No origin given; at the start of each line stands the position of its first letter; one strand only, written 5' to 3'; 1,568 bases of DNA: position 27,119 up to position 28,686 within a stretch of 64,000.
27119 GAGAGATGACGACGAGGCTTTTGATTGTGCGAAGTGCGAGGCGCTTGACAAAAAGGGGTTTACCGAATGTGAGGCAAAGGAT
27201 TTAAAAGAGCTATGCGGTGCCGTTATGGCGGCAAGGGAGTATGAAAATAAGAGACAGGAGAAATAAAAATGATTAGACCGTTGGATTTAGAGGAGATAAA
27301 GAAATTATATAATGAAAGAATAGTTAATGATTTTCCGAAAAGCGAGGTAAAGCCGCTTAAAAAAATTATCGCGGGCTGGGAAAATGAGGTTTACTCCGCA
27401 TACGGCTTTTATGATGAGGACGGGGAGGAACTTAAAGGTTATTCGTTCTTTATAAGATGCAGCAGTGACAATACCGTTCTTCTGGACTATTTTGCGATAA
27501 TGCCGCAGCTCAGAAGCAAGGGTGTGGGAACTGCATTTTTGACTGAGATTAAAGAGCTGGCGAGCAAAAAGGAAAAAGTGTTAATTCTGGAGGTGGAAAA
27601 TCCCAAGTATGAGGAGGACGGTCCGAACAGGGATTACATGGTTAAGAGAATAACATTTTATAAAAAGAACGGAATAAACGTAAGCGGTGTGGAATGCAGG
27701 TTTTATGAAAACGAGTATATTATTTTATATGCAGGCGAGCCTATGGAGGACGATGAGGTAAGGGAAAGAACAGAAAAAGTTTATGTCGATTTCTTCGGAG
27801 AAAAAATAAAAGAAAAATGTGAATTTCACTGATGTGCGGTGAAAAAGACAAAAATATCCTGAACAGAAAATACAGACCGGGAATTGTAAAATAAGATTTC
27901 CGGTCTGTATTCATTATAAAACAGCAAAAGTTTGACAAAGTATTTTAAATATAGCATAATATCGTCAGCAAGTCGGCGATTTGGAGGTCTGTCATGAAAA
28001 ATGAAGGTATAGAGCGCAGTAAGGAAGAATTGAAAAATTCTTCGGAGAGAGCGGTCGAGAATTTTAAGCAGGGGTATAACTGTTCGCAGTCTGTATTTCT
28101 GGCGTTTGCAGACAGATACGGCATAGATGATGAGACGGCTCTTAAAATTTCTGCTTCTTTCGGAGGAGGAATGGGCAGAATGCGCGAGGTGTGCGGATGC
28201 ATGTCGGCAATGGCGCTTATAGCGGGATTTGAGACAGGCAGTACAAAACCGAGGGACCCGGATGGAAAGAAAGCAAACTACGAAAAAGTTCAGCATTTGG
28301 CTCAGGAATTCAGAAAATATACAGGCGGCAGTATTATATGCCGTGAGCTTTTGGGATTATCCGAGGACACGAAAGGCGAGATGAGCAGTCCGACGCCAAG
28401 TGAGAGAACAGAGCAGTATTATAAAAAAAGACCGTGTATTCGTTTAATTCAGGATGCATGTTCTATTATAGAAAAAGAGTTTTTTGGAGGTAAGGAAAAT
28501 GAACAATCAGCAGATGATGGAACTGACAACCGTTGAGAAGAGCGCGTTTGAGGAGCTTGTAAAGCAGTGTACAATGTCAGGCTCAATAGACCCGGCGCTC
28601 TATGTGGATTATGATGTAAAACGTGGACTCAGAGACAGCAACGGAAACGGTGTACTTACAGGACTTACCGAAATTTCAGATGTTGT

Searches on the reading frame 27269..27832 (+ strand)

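Call 19: search_protein_families(library=pfam, proteins=[window:27269-27832:+])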
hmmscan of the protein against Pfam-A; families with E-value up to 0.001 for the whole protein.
window:27269-27832:+ (187 aa): 3 families
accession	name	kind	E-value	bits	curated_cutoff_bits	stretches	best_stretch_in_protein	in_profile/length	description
PF13508.13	Acetyltransf_7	-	2.2e-05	25.2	27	1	49-135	9-81/84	Acetyltransferase (GNAT) domain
PF00583.31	Acetyltransf_1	-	0.00011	22.9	20.7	1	19-111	13-102/116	Acetyltransferase (GNAT) family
PF13420.13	Acetyltransf_4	-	0.00044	20.7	24.3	1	2-148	4-148/155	Acetyltransferase (GNAT) domain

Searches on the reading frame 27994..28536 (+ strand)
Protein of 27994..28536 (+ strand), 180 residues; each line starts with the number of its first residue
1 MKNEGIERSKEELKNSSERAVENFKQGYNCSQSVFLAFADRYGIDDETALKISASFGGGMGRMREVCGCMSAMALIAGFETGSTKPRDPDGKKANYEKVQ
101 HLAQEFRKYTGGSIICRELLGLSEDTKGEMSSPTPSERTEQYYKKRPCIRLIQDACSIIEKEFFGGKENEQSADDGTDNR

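Call 19: search_protein_families(library=pfam, proteins=[window:27994-28536:+])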
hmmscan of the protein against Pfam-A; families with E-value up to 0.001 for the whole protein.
window:27994-28536:+ (180 aa): 1 family
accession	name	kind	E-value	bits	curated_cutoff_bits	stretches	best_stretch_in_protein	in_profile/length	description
PF09719.15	C_GCAxxG_C_C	-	3.1e-34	118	27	1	28-161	1-117/118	Putative redox-active protein (C_GCAxxG_C_C)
